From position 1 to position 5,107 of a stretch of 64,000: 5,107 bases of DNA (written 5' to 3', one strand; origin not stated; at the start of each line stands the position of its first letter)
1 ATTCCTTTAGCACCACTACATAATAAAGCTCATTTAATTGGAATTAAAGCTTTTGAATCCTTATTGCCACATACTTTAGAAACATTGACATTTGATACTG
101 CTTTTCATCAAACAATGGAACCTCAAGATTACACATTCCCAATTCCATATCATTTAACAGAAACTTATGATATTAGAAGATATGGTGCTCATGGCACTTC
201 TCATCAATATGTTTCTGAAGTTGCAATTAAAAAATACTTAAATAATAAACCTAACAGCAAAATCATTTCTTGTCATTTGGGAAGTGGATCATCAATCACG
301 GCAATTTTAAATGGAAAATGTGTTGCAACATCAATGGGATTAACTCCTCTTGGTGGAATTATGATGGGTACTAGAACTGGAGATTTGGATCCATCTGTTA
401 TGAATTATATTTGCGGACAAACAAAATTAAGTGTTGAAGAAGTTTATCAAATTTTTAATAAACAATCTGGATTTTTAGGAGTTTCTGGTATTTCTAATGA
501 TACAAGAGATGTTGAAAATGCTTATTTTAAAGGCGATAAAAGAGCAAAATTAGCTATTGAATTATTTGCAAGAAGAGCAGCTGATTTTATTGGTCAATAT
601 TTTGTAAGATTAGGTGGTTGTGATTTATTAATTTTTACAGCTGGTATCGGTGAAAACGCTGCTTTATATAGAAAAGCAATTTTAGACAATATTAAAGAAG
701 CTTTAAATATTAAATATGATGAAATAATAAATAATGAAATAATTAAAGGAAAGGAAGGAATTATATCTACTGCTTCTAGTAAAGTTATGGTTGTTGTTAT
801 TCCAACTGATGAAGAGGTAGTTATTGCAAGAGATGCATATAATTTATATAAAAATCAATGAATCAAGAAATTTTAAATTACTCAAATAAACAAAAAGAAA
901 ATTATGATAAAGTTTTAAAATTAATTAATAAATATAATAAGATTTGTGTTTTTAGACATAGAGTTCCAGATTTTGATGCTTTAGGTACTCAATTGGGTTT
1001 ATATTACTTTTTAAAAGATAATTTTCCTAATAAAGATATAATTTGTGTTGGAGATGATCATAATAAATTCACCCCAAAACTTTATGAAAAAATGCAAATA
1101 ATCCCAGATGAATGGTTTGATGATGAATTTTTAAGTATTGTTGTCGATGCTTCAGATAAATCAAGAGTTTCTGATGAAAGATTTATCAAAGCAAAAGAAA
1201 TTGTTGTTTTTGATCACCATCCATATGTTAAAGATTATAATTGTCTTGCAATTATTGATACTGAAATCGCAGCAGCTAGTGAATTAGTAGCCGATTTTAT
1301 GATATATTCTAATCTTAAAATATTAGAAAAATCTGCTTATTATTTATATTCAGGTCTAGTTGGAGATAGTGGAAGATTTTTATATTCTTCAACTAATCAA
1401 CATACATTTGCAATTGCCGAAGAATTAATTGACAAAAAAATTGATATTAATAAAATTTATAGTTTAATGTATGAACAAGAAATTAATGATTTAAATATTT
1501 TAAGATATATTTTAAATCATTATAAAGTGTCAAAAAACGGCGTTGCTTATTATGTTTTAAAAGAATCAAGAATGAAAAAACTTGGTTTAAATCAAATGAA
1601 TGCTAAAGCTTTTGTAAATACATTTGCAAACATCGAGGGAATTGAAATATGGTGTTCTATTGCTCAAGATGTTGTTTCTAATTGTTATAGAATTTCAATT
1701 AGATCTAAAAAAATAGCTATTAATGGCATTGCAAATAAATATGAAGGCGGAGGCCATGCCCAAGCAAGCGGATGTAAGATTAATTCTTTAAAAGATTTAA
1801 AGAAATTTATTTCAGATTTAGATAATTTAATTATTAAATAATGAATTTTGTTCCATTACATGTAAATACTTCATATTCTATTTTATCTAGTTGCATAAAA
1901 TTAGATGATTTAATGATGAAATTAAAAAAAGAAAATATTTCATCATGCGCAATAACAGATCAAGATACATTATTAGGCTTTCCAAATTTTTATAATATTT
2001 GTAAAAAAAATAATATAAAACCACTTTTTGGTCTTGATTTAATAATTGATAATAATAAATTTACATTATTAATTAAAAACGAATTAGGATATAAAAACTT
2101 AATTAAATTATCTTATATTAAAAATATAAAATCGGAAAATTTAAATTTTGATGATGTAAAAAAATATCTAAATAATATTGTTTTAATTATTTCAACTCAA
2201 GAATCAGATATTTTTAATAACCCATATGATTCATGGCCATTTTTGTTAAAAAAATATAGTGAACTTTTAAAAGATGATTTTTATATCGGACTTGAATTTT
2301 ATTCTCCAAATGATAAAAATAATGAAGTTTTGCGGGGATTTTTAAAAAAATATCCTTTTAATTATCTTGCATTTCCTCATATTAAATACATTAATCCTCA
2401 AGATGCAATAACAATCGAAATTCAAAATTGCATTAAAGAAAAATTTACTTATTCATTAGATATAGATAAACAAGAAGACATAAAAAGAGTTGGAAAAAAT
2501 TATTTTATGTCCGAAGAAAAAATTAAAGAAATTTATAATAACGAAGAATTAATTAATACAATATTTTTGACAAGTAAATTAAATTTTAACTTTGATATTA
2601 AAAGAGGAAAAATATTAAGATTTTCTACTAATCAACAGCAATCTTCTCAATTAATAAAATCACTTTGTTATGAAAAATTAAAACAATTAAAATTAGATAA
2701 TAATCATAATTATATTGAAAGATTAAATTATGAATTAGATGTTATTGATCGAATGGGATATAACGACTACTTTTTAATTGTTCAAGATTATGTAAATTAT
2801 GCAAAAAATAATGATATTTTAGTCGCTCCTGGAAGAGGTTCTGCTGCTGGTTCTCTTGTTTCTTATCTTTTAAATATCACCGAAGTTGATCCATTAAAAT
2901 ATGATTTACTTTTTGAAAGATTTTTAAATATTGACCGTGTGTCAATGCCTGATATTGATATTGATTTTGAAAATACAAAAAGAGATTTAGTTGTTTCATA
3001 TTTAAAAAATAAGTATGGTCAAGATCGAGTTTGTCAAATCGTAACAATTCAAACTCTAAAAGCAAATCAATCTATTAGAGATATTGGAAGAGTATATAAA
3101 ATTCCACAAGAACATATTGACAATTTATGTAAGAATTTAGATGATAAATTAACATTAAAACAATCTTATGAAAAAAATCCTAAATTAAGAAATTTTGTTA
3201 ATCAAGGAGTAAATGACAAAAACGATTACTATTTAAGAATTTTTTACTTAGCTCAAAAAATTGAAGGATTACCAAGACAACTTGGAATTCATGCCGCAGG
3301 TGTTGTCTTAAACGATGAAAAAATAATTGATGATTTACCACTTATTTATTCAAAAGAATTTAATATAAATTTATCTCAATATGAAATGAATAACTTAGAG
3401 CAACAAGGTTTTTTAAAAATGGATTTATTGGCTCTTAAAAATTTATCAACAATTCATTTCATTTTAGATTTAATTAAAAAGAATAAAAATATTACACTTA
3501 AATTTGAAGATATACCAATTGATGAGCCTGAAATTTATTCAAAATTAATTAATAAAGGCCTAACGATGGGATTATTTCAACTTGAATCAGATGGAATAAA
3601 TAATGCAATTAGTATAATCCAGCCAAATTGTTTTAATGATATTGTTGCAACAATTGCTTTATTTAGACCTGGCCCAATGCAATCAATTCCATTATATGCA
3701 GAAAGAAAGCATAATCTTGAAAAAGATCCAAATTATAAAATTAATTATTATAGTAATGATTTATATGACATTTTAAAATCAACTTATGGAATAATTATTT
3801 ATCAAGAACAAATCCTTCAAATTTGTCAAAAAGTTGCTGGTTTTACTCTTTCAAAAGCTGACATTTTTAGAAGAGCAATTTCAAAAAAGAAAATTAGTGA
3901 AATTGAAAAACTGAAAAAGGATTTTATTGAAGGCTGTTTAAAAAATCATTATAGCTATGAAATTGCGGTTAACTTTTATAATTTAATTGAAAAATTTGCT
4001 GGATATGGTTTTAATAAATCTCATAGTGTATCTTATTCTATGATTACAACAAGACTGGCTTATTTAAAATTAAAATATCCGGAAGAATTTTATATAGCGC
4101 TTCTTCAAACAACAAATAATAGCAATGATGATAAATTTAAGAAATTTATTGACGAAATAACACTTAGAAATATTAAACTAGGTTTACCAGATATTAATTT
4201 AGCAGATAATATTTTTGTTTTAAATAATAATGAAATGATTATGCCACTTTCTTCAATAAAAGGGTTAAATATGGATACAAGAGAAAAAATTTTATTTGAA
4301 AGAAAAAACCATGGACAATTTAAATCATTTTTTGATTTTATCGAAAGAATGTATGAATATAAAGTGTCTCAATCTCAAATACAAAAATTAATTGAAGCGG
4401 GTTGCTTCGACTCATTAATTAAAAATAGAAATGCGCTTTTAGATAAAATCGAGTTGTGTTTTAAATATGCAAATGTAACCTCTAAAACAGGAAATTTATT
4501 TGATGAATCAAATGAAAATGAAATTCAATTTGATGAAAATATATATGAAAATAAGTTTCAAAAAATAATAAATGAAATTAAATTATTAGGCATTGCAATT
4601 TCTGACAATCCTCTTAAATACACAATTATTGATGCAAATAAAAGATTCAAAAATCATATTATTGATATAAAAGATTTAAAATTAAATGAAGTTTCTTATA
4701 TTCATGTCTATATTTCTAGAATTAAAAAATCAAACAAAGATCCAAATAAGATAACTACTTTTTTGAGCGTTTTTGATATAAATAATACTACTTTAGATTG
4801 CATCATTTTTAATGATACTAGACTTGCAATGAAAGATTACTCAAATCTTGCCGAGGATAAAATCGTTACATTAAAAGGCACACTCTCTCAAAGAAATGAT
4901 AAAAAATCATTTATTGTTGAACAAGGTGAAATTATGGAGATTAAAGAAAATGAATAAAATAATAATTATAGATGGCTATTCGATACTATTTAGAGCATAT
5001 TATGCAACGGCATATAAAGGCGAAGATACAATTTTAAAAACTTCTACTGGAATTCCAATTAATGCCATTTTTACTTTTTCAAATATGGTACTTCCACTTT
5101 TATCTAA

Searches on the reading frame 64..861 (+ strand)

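Call 77: search_protein_families(library=pfam, proteins=[window:64-861:+], max_evalue=0.00001)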
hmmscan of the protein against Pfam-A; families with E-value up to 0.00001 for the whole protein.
window:64-861:+ (265 aa): 1 family
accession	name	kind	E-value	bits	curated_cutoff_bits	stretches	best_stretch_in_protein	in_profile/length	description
PF00871.23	Acetate_kinase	-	9.6e-92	308.1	22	1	3-256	138-392/392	Acetokinase family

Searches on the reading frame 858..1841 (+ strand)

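Call 77: search_protein_families(library=pfam, proteins=[window:858-1841:+], max_evalue=0.00001)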
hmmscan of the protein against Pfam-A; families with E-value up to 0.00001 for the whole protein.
window:858-1841:+ (327 aa): 2 families
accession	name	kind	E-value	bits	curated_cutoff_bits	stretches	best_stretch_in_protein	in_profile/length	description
PF01368.27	DHH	-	2.3e-13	51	28.1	1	28-166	1-124/125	DHH family, N-terminal domain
PF02272.25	DHHA1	-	6.7e-12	46.2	25.9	1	234-325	9-100/102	DHHA1 domain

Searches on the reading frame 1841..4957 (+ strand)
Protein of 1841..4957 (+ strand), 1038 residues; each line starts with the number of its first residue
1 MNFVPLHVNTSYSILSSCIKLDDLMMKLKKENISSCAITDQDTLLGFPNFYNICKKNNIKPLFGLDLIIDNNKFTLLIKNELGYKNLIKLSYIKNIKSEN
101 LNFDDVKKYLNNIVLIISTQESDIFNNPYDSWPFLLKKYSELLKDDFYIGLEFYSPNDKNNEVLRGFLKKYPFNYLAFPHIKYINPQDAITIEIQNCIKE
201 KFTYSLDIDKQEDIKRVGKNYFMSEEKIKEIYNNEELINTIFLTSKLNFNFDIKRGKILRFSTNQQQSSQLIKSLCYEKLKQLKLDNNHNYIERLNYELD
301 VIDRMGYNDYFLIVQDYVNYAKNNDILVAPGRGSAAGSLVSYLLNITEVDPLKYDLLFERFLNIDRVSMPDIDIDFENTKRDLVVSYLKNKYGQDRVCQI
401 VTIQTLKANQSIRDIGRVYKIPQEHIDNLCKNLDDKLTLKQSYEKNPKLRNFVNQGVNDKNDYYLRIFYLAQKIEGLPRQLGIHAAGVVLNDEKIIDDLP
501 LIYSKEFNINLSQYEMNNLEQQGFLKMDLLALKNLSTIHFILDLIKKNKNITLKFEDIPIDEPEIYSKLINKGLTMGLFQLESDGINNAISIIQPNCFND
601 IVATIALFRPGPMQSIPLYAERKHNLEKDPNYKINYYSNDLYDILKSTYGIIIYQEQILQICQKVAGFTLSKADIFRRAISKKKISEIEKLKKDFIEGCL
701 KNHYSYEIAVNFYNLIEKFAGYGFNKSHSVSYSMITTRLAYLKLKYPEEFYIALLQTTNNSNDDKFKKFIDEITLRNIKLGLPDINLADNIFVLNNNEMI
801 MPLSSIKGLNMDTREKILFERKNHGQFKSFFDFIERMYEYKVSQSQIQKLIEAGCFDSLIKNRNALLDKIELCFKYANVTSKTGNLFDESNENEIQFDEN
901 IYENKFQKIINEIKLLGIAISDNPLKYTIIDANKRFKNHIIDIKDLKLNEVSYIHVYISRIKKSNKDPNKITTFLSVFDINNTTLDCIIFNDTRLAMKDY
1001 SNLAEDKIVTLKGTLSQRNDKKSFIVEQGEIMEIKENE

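Call 77: search_protein_families(library=pfam, proteins=[window:1841-4957:+], max_evalue=0.00001)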
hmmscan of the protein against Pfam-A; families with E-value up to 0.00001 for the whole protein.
window:1841-4957:+ (1038 aa): 4 families
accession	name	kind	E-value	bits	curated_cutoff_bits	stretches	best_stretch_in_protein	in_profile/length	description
PF07733.18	DNA_pol3_alpha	-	2.5e-91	306.3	23.9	1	271-531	2-260/260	Bacterial DNA polymerase III alpha NTPase domain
PF17657.6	DNA_pol3_finger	-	1.6e-52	177.6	22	1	534-702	1-165/166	Bacterial DNA polymerase III alpha subunit finger domain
PF02811.25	PHP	-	1.4e-20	74.7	26.4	1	6-149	2-159/164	PHP domain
PF14579.12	HHH_6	-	1.4e-20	73.7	25.6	1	778-865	2-89/90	Helix-hairpin-helix motif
